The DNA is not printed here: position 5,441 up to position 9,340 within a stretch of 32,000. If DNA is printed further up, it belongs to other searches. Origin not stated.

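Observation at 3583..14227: Candidate novel system: Cys-rich surface receptor-like protein, 1,898-aa orphan giant and tandem GGDEF-like cyclase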

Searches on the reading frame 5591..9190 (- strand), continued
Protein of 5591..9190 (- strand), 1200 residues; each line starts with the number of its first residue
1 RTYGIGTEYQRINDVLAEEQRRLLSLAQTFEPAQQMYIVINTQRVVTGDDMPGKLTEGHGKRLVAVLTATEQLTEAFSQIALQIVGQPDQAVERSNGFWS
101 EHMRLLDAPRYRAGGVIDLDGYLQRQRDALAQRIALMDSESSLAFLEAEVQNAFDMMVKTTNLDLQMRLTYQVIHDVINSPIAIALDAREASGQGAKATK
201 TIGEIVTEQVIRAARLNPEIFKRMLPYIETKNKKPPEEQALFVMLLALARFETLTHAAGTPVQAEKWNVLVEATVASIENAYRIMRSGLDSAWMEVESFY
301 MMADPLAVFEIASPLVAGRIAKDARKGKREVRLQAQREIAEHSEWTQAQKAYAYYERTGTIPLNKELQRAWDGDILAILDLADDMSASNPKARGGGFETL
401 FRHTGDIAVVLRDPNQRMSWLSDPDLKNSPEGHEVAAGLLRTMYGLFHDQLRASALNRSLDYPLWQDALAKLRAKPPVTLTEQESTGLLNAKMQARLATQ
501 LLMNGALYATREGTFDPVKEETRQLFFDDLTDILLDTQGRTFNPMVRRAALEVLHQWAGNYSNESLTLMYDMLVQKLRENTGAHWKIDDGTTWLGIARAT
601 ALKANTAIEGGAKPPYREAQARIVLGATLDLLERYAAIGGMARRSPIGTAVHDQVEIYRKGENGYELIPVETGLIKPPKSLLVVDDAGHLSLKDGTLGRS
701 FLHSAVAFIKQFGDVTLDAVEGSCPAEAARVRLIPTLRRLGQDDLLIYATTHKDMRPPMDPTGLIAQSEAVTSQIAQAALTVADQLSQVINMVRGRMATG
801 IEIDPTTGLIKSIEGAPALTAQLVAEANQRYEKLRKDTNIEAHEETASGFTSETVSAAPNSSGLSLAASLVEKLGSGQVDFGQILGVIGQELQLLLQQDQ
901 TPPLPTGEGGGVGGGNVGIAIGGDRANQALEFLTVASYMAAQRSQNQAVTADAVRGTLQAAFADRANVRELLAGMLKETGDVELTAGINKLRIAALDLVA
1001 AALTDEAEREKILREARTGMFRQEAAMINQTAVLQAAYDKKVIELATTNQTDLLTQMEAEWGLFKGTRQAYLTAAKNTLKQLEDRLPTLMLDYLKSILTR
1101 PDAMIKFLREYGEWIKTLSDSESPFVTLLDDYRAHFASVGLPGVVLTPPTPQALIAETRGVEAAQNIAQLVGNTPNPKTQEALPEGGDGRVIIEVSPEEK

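Call 100: fold_search(model_id=the predicted structure, library=pdb)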
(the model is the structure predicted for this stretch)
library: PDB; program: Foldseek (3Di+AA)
matches with E <= 10: 597; with E <= 0.001: 4
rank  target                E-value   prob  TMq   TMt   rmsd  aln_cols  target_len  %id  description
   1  7zbz_D                9.9e-05  0.82  0.09  0.09  44.1      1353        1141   12  CAND1 delhairpin-SCF-SKP2 CAND1 partly engaged SCF partly rocked (released 2023-04-19)
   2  7z8t_D                3.9e-04  0.69  0.09  0.10  44.6      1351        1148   12  CAND1-SCF-SKP2 CAND1 engaged SCF rocked (released 2023-04-19)
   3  6zqc_UT               5.4e-04  0.85  0.12  0.08  37.5      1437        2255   11  Cryo-EM structure of the 90S pre-ribosome from Saccharomyces cerevisiae, state Pre-A1 (released 2020-09-23)
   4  7mp6_A                5.6e-04  0.80  0.11  0.09  34.5      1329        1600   10  Neurofibromin homodimer (released 2021-12-15)
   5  7w7g_A                1.1e-03  0.75  0.12  0.10  34.0      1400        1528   11  Structure of Mammalian NALCN-FAM155A-UNC79-UNC80 quanternary complex (released 2022-05-18)
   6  6lk8_A                1.1e-03  0.60  0.10  0.09  41.6      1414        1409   11  Structure of Xenopus laevis Cytoplasmic Ring subunit. (released 2021-07-21)
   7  7z8r_D                1.2e-03  0.51  0.09  0.09  45.2      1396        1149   10  CAND1-CUL1-RBX1 (released 2023-04-19)
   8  7mp6_B                1.3e-03  0.66  0.11  0.09  34.3      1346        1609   10  Neurofibromin homodimer (released 2021-12-15)
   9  8uxf_A                1.6e-03  0.63  0.12  0.05  44.4      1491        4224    9  Structure of PKA phosphorylated human RyR2-R420W in the primed state (released 2023-11-22)
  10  3w3w_A                1.6e-03  0.69  0.11  0.13  43.4      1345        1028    9  Crystal structure of Kap121p bound to Ste12p (released 2013-04-10)
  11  5f0o_A                1.8e-03  0.69  0.11  0.12  24.8       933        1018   12  Cohesin subunit Pds5 in complex with Scc1 (released 2016-04-13)
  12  3w3t                  1.8e-03  0.69  0.11  0.13  43.1      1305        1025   10  Crystal structure of Kap121p (released 2013-04-10)
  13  8e20_B                1.8e-03  0.54  0.10  0.08  40.8      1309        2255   11  Cryo-EM structure of the full-length human NF1 dimer (released 2023-04-26)
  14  7pea_A                1.8e-03  0.51  0.10  0.07  51.3      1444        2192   13  cryo-EM structure of DEPTOR bound to human mTOR complex 1, overall refinement (released 2021-09-08)
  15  9a1m_B                1.9e-03  0.57  0.11  0.09  37.1      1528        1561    9  Integrative model of the nuclear pore complex from Schizosaccharomyces pombe (released 2021-11-12)
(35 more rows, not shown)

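Call 104: fold_search(model_id=the predicted structure, library=viral)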
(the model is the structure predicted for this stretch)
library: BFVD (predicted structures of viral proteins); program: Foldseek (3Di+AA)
matches with E <= 10: 390; with E <= 0.001: 2
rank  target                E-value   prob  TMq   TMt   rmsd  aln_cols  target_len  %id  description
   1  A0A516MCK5            4.6e-04  0.47  0.07  0.08  54.1      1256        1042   12  (no name in the UniProt tables at hand)
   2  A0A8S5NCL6            5.3e-04  0.47  0.07  0.08  56.8      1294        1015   10  Minor tail protein [Siphoviridae sp. ctUse40]
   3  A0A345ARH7            2.5e-03  0.33  0.07  0.07  59.7      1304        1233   10  Tail tape measure protein [Paenibacillus phage Wanderer]
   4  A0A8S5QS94            5.7e-03  0.15  0.06  0.06  57.7      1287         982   11  Minor tail protein [Phage sp. ctez94]
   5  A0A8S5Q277            7.2e-03  0.14  0.06  0.06  54.1      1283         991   11  Uncharacterized protein [Siphoviridae sp. ctLqe90]
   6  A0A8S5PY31            8.1e-03  0.28  0.09  0.09  38.2      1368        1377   10  Uncharacterized protein [Myoviridae sp. ctgsk7]
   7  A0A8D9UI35            8.8e-03  0.23  0.09  0.08  49.0      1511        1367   11  (no name in the UniProt tables at hand)
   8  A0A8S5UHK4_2          9.1e-03  0.21  0.08  0.08  41.2      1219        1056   11  Trimeric coiled-coil viral fiber [Siphoviridae sp. ctZd434]
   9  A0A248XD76            9.9e-03  0.13  0.06  0.06  57.3      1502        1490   13  Putative tail tape measure protein [Klebsiella phage YMC16/01/N133_KPN_BP]
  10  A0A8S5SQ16            1.1e-02  0.16  0.07  0.06  61.9      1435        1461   13  Uncharacterized protein [Siphoviridae sp. ctqSm5]
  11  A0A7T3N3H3            1.5e-02  0.18  0.08  0.07  57.4      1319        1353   12  Tape measure protein [Arthrobacter phage Wollypog]
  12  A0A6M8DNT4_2          1.6e-02  0.16  0.07  0.06  55.5      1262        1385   12  (no name in the UniProt tables at hand)
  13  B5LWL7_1              1.7e-02  0.15  0.07  0.08  57.4      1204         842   10  Uncharacterized protein [Feldmannia species virus]
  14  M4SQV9                2.1e-02  0.23  0.08  0.10  46.8      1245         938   12  (no name in the UniProt tables at hand)
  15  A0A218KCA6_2          2.1e-02  0.15  0.07  0.08  55.2      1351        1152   11  Putative tail tape measure protein [Bacillus phage PBC2]
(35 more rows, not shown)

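Call 105: search_protein_families(library=pfam, proteins=[L022:2725-4308:-, L026:2-1342:-, L027:748-1380:+], max_evalue=0.01)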
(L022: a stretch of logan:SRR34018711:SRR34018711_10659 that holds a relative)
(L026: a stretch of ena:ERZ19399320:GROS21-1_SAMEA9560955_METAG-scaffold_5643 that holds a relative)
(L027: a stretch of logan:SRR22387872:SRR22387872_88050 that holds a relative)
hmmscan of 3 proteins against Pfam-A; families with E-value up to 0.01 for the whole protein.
L022:2725-4308:- (527 aa): 12 families
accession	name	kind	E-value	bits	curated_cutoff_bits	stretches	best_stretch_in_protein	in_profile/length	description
PF07719.23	TPR_2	-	7.8e-14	51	27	2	443-472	4-33/34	Tetratricopeptide repeat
PF13431.12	TPR_17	-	4.2e-12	45.8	24.4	0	462-494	1-33/34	Tetratricopeptide repeat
PF00515.34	TPR_1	-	8.7e-12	44.8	27.8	2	407-437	2-32/34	Tetratricopeptide repeat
PF13181.12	TPR_8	-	8.2e-11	41.6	25.7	0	407-437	2-32/34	Tetratricopeptide repeat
PF13424.12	TPR_12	-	2.6e-10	40.8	30.1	1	378-436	9-75/77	Tetratricopeptide repeat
PF13374.12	TPR_10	-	6.4e-09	36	27.5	0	408-435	4-31/42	Tetratricopeptide repeat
PF13428.12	TPR_14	-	4.3e-08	33.5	23.5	0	477-517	4-43/44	Tetratricopeptide repeat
PF13176.12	TPR_7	-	1.2e-07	31.7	27.9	0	374-404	1-33/36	Tetratricopeptide repeat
PF14559.12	TPR_19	-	1.3e-07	32.3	25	0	419-462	4-47/68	Tetratricopeptide repeat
PF13432.12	TPR_16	-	7.7e-07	29.9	32.7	0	379-437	4-62/65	Tetratricopeptide repeat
PF13414.12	TPR_11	-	4e-06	26.8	26.8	1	418-448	6-36/42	TPR repeat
PF01535.26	PPR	-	0.0004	20.9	25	0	475-498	1-24/31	PPR repeat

L026:2-1342:- (447 aa): 0 families

L027:748-1380:+ (210 aa): 0 families
